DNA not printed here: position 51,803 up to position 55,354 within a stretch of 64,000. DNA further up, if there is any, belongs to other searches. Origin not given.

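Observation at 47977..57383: Metal-efflux module bracketed by directly repeated IS6-family ends (relic IS26-style translocatable unit)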

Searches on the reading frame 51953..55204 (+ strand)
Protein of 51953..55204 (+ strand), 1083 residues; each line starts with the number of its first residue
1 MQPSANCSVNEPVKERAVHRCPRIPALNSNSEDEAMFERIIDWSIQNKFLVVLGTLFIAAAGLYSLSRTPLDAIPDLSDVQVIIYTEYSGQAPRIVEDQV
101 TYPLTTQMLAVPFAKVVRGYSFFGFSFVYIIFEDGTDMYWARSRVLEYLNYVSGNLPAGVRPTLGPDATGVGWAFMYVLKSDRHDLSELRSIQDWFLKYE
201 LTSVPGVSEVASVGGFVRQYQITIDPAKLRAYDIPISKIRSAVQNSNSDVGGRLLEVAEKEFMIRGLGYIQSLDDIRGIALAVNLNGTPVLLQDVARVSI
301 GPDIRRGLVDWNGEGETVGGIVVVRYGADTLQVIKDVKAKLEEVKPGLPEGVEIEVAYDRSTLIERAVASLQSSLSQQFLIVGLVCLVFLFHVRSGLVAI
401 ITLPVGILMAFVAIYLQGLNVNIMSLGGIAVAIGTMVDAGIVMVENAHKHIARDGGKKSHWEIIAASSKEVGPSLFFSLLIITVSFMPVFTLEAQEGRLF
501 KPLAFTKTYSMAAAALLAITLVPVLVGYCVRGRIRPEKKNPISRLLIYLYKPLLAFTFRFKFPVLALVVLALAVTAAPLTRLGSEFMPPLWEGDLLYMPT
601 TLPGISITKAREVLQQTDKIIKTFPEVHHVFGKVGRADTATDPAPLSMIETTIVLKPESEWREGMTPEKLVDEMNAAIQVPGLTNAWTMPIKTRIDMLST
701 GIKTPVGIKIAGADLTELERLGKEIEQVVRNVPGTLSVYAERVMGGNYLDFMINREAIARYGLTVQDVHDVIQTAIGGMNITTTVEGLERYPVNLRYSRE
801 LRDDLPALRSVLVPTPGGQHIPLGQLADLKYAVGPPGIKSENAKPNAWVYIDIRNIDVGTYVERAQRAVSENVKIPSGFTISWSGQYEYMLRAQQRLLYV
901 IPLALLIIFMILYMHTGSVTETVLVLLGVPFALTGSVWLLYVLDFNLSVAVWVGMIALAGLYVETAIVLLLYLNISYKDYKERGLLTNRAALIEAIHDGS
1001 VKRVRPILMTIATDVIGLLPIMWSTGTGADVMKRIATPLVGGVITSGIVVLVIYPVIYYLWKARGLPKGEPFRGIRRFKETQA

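Call 12: search_protein_families(library=ncbifam, proteins=[window:51953-55204:+], max_evalue=0.001)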
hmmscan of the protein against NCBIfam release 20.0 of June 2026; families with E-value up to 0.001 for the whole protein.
window:51953-55204:+ (1083 aa): 13 families
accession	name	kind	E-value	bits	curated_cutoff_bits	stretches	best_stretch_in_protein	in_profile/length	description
TIGR00914.1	2A0601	subfamily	0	1179.6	701.45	1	36-1064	1-1038/1051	CusA/CzcA family heavy metal efflux RND transporter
NF033617.1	RND_permease_2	subfamily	1.4e-134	450.3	1250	1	43-1060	3-1006/1009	multidrug efflux RND transporter permease subunit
NF000282.2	RND_permease_1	subfamily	1.1e-104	351.3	1250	1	49-1060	10-1026/1029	multidrug efflux RND transporter permease subunit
TIGR00915.1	2A0602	subfamily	3.4e-92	309.9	940.35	1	55-1060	16-1027/1050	efflux RND transporter permease subunit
NF007905.0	PRK10614.1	equivalog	1.5e-83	281.2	1774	1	50-1060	13-1007/1025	multidrug efflux RND transporter permease subunit MdtC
NF007133.0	PRK09579.1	equivalog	7.2e-72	242.3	1763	1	41-1061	4-1002/1017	multidrug efflux RND transporter permease subunit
NF007798.0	PRK10503.1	equivalog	1e-69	235.2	1584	1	58-1062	30-1023/1040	MdtB/MuxB family multidrug efflux RND transporter permease subunit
NF007131.0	PRK09577.1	equivalog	6.2e-67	226.1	1768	1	54-1058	15-1019/1045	multidrug efflux RND transporter permease subunit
NF007842.1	PRK10555.1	equivalog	2.5e-63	214.3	1854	2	49-528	11-495/1036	multidrug efflux RND transporter permease AcrD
NF000037.1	RND_perm_OqxB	exception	4.6e-52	177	2200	2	49-561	13-532/1050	multidrug efflux RND transporter permease subunit OqxB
NF011706.2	PRK15127.1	equivalog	1.9e-51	175.1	2150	2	50-527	12-494/1049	multidrug efflux RND transporter permease subunit AcrB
TIGR00921.1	2A067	subfamily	1.5e-06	26.6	351.9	1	332-528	154-345/733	hydrophobe/amphiphile efflux-3 (HAE3) family transporter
NF009584.0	PRK13024.1-4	equivalog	0.00086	17.8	1171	0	367-451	255-340/759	protein translocase subunit SecDF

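Call 13: search_protein_families(library=pfam, proteins=[window:51953-55204:+], max_evalue=0.001)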
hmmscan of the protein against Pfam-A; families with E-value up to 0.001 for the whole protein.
window:51953-55204:+ (1083 aa): 2 families
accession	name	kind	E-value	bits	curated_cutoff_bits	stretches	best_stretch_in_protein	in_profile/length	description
PF00873.25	ACR_tran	-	1.9e-227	758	28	1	40-1060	1-1019/1021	AcrB/AcrD/AcrF family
PF03176.21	MMPL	-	0.00019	20.9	20.5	1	330-536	103-310/333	MMPL family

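Call 26: find_homologous_proteins(query=window:51953-55204:+, max_evalue=1e-50)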
Query window:51953-55204:+ (1083 aa): 8000 proteins with E <= 1e-50 among 8000 candidates; the best 120 are listed.
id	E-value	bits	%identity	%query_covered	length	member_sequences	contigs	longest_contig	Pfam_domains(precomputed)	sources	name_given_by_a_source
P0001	0.0e+0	2320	100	97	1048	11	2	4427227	PF00873.26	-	-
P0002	0.0e+0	2291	99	97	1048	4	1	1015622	PF00873.26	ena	-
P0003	0.0e+0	2124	90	97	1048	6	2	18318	PF00873.26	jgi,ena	-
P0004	0.0e+0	2033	86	97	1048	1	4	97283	PF00873.26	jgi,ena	-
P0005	0.0e+0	2028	85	97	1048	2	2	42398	PF00873.26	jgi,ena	jgi:Cu(I)/Ag(I) efflux system membrane protein CusA/SilA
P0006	0.0e+0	2027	85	97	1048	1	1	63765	PF03176.22,PF00873.26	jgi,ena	-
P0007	0.0e+0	2026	85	97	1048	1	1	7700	PF00873.26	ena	-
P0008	0.0e+0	2024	85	97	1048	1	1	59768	PF03176.22,PF00873.26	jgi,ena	-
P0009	0.0e+0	2023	85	97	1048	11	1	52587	PF03176.22,PF00873.26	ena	-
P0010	0.0e+0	2012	86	95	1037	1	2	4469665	PF00873.26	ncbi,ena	-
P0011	0.0e+0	2011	85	97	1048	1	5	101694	PF03176.22,PF00873.26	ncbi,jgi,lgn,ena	-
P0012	0.0e+0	2009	85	97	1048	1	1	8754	PF03176.22,PF00873.26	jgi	-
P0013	0.0e+0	2009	86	95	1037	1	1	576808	PF00873.26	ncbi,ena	-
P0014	0.0e+0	2005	84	97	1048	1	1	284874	PF03176.22,PF00873.26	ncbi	-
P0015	0.0e+0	2005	86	95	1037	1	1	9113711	PF00873.26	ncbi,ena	-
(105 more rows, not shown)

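Call 29: find_encoding_contigs(protein=P0002, flank=10000, max_places=4)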
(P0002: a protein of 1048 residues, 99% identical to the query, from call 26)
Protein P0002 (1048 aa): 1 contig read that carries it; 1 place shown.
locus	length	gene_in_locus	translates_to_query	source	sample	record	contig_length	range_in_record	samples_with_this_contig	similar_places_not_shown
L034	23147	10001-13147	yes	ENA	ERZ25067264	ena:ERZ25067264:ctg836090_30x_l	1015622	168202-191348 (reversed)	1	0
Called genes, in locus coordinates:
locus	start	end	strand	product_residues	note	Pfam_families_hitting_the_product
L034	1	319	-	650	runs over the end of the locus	PF00920:ILVD_EDD_N, PF24877:ILV_EDD_C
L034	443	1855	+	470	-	PF00884:Sulfatase, PF01663:Phosphodiest, PF16347:SGSH_C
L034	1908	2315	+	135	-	PF03652:RuvX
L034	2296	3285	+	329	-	PF02618:YceG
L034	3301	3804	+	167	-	-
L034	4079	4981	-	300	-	PF14338:Mrr_N, PF04471:Mrr_cat, PF22722:NA-iREase1 (weak)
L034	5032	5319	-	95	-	PF01381:HTH_3 (weak)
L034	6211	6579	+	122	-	PF13358:DDE_3 (weak)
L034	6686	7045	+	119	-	-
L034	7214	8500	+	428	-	PF02321:OEP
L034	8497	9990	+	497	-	PF19335:HMBD, PF25919:BSH_CusB, PF25869:3HB_CusB (weak), PF25954:Beta-barrel_RND_2, PF25967:RND-MFP_C (weak), PF25975:CzcB_C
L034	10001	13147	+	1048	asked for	PF00873:ACR_tran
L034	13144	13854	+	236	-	-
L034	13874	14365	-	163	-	PF05573:NosL (faint)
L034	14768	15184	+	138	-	-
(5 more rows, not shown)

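Call 30: find_encoding_contigs(protein=P0003, flank=10000, max_places=4)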
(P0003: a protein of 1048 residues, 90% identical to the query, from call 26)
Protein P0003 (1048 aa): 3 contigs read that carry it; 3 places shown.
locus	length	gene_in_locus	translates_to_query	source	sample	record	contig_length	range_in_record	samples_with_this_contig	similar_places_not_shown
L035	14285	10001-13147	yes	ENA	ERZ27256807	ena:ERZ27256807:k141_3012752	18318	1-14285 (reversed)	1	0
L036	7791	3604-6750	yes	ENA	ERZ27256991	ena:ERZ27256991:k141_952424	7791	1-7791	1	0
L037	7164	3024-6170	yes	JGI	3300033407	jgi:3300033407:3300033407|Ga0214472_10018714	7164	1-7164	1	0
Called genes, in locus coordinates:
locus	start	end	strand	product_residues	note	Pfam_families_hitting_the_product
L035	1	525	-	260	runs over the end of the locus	PF03328:HpcH_HpaI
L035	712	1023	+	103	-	-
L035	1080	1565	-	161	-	-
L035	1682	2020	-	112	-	PF03551:PadR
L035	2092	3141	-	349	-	PF08331:QueG_DUF1730, PF12838:Fer4_7 (weak), PF13237:Fer4_10 (faint), PF13484:Fer4_16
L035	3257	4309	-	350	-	PF02775:TPP_enzyme_C, PF12367:PFO_beta_C (faint)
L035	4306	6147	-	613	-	PF01558:POR, PF01855:POR_N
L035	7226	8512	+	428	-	PF02321:OEP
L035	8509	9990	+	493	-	PF19335:HMBD, PF25919:BSH_CusB, PF25869:3HB_CusB (weak), PF25954:Beta-barrel_RND_2, PF25967:RND-MFP_C, PF25975:CzcB_C, PF25989:YknX_C (weak)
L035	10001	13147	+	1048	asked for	PF00873:ACR_tran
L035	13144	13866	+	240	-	-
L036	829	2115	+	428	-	PF02321:OEP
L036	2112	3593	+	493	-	PF19335:HMBD, PF25919:BSH_CusB, PF25869:3HB_CusB (weak), PF25954:Beta-barrel_RND_2, PF25967:RND-MFP_C, PF25975:CzcB_C, PF25989:YknX_C (weak)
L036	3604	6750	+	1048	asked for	PF00873:ACR_tran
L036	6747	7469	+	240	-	-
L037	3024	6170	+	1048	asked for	PF00873:ACR_tran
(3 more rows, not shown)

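Call 32: find_encoding_contigs(protein=P0010, flank=10000, max_places=3)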
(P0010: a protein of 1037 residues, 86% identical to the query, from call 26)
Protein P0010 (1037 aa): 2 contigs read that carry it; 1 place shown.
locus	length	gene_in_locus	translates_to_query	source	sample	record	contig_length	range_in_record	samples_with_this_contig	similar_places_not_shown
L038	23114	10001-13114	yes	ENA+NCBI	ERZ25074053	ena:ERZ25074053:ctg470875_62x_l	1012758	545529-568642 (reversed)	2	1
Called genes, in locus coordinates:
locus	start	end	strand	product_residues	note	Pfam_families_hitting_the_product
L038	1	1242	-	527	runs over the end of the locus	PF01011:PQQ, PF13360:PQQ_2, PF13570:Beta-prop_ACSF4 (weak), PF13360:PQQ_2, PF01011:PQQ (weak)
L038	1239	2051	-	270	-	PF13442:Cytochrome_CBB3, PF00034:Cytochrom_C (weak)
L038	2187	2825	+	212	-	PF00069:Pkinase, PF07714:PK_Tyr_Ser-Thr, PF01636:APH (faint), PF03109:ABC1 (weak)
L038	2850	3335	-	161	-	PF00884:Sulfatase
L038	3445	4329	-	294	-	PF02574:S-methyl_trans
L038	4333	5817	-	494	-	PF02028:BCCT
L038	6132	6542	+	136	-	-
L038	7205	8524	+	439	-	PF02321:OEP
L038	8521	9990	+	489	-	PF19335:HMBD, PF25919:BSH_CusB, PF25869:3HB_CusB (weak), PF25954:Beta-barrel_RND_2, PF25967:RND-MFP_C (weak), PF25975:CzcB_C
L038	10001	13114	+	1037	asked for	PF00873:ACR_tran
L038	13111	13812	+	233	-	-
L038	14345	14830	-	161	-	-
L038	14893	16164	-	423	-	PF01011:PQQ (faint), PF13360:PQQ_2, PF13570:Beta-prop_ACSF4 (faint), PF13360:PQQ_2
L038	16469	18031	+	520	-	PF05598:DUF772, PF01609:DDE_Tnp_1, PF13751:DDE_Tnp_1_6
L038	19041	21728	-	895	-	PF00069:Pkinase, PF01636:APH (faint), PF07714:PK_Tyr_Ser-Thr, PF14531:Kinase-like (weak), PF07676:PD40 (faint), PF26550:Tricorn_2nd (faint), PF26549:Tricorn_N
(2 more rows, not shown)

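Call 33: find_encoding_contigs(protein=P0004, flank=10000, max_places=3)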
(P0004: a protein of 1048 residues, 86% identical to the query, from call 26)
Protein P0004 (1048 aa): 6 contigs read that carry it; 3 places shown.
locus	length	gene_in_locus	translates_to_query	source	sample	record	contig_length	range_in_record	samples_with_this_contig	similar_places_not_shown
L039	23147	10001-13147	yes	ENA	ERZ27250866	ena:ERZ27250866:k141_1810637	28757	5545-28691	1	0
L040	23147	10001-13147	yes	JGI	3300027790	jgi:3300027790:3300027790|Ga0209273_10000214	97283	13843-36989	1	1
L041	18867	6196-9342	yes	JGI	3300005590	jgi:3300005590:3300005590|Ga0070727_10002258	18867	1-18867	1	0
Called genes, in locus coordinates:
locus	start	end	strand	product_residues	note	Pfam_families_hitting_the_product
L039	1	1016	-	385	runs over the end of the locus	PF00145:DNA_methylase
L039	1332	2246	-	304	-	PF08843:AbiEii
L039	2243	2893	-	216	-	PF17194:AbiEi_3_N, PF11459:AbiEi_3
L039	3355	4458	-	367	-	PF22022:Phage_int_M (weak), PF00589:Phage_integrase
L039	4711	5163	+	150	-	-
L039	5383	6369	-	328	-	-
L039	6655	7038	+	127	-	-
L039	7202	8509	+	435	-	PF02321:OEP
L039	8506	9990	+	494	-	PF19335:HMBD, PF25919:BSH_CusB, PF25973:BSH_CzcB (weak), PF25869:3HB_CusB (weak), PF25954:Beta-barrel_RND_2, PF25975:CzcB_C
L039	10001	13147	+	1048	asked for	PF00873:ACR_tran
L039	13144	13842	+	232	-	-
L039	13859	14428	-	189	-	PF05573:NosL (faint)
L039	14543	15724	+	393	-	-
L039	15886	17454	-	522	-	-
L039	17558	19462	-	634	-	PF01833:TIG (faint)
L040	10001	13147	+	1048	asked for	PF00873:ACR_tran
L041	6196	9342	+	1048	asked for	PF00873:ACR_tran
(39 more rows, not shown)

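Call 34: find_encoding_contigs(protein=P0015, flank=10000, max_places=3)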
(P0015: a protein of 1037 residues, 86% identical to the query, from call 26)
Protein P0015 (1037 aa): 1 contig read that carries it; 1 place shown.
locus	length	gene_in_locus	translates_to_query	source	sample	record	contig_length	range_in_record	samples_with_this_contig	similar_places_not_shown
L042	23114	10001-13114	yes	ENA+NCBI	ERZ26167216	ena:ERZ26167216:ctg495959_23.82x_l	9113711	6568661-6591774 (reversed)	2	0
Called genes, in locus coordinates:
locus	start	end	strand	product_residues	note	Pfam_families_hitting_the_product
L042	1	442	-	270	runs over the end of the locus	PF13442:Cytochrome_CBB3, PF00034:Cytochrom_C (weak)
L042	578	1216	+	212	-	PF00069:Pkinase, PF01636:APH (faint), PF03109:ABC1 (faint), PF07714:PK_Tyr_Ser-Thr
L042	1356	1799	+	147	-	PF01527:HTH_Tnp_1 (weak), PF13384:HTH_23 (weak), PF13518:HTH_28, PF13551:HTH_29 (weak)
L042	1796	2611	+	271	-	PF13276:HTH_21, PF00665:rve, PF13683:rve_3, PF13333:rve_2 (weak)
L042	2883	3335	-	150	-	PF00884:Sulfatase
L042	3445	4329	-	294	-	PF02574:S-methyl_trans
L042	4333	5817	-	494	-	PF02028:BCCT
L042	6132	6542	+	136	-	-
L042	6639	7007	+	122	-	-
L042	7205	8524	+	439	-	PF02321:OEP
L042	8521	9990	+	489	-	PF19335:HMBD, PF25919:BSH_CusB, PF25869:3HB_CusB (weak), PF25954:Beta-barrel_RND_2, PF25967:RND-MFP_C (weak), PF25975:CzcB_C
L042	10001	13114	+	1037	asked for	PF00873:ACR_tran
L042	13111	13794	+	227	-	-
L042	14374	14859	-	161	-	-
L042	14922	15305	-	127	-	PF13360:PQQ_2 (weak)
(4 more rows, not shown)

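Call 48: find_related_loci(query=window:51953-55204:+, collection=genome_contigs, flank=10000)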
Query window:51953-55204:+ (1083 aa) in genome_contigs; peptide patterns used: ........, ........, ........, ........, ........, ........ (x = any residue, [..] = any of these).
600 stretches matched a pattern (row limit reached: there are more); 599 encode a relative of the query (tblastn E <= 1e-3); the best 80 are kept; 80 distinct loci.
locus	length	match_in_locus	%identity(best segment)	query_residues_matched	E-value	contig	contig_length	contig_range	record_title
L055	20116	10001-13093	77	36-1066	0e+0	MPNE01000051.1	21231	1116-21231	MAG: Gemmatimonadetes bacterium bin94 NODE_3371_length_21231_cov_17.2404_ID_6741, whole genome shotgun sequence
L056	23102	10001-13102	75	35-1068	0e+0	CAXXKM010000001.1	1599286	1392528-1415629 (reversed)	MAG: Longimicrobiales bacterium isolate 66c0fc7b-e3b3-44f4-8b1e-17cf0e7a764f genome assembly, contig: contig_1, whole ge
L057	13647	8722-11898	73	22-1080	0e+0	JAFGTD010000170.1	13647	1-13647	MAG: Acidobacteria bacterium isolate Zod_Metabat.95 k87_6895997, whole genome shotgun sequence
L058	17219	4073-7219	72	33-1081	0e+0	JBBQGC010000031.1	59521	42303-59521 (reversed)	MAG: Bryobacterales bacterium isolate Co_metawrap_987 Cmw_987_k141_8507925_length_59521_cov_13.9982, whole genome shotgu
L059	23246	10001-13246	73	2-1076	0e+0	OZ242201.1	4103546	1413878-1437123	MAG: Longimicrobiales bacterium isolate 71266a4e-d954-4cdc-a494-fc6a34cb9123 genome assembly, chromosome: 1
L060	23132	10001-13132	75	25-1068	0e+0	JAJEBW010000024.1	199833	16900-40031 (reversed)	MAG: Gemmatimonadetes bacterium isolate jk18x9bins.57 k141_245522, whole genome shotgun sequence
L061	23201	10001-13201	69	4-1081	0e+0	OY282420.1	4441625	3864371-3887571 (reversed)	MAG: uncultured Bryobacterales bacterium isolate 78526416-339a-45b8-a6d3-8fabb82c2801 genome assembly, chromosome: 1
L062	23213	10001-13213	65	34-1079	0e+0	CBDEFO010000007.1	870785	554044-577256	MAG: Candidatus Latescibacterota bacterium isolate a4066e80-b4ac-45ed-9db6-0889b3e81570 genome assembly, contig: contig_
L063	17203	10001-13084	69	36-1063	0e+0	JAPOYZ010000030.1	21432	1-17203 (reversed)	MAG: Candidatus Aminicenantes bacterium isolate COS4_bin_49 NODE_2143_length_21432_cov_6.16186, whole genome shotgun seq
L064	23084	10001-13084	69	36-1063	0e+0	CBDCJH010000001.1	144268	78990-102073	MAG: Acidobacteriota bacterium isolate c5bec7bd-8743-43d4-8d4a-7f4ec31ca422 genome assembly, contig: contig_1, whole gen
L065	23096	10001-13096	66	33-1063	0e+0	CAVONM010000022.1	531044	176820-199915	MAG: uncultured delta proteobacterium isolate MFD09779.bin.3.15 genome assembly, contig: contig_4347, whole genome shotg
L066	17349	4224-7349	66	28-1068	0e+0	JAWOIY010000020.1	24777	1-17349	MAG: Desulfobacterales bacterium isolate CWP6-1.bin.108 k191_598900, whole genome shotgun sequence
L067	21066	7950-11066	64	33-1066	0e+0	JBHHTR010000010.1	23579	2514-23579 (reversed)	MAG: Thermodesulfobacteriota bacterium isolate S.9.sp3_bin.36 NODE_278_length_23579_cov_5.372768, whole genome shotgun s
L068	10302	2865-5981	65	31-1068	0e+0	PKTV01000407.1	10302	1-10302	MAG: Desulfobacteraceae bacterium isolate BM005 sc_3676, whole genome shotgun sequence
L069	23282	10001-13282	62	10-1062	0e+0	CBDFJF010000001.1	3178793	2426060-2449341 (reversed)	MAG: Candidatus Latescibacterota bacterium isolate 2442682d-f16a-428c-a5e0-e062f027b5fd genome assembly, contig: contig_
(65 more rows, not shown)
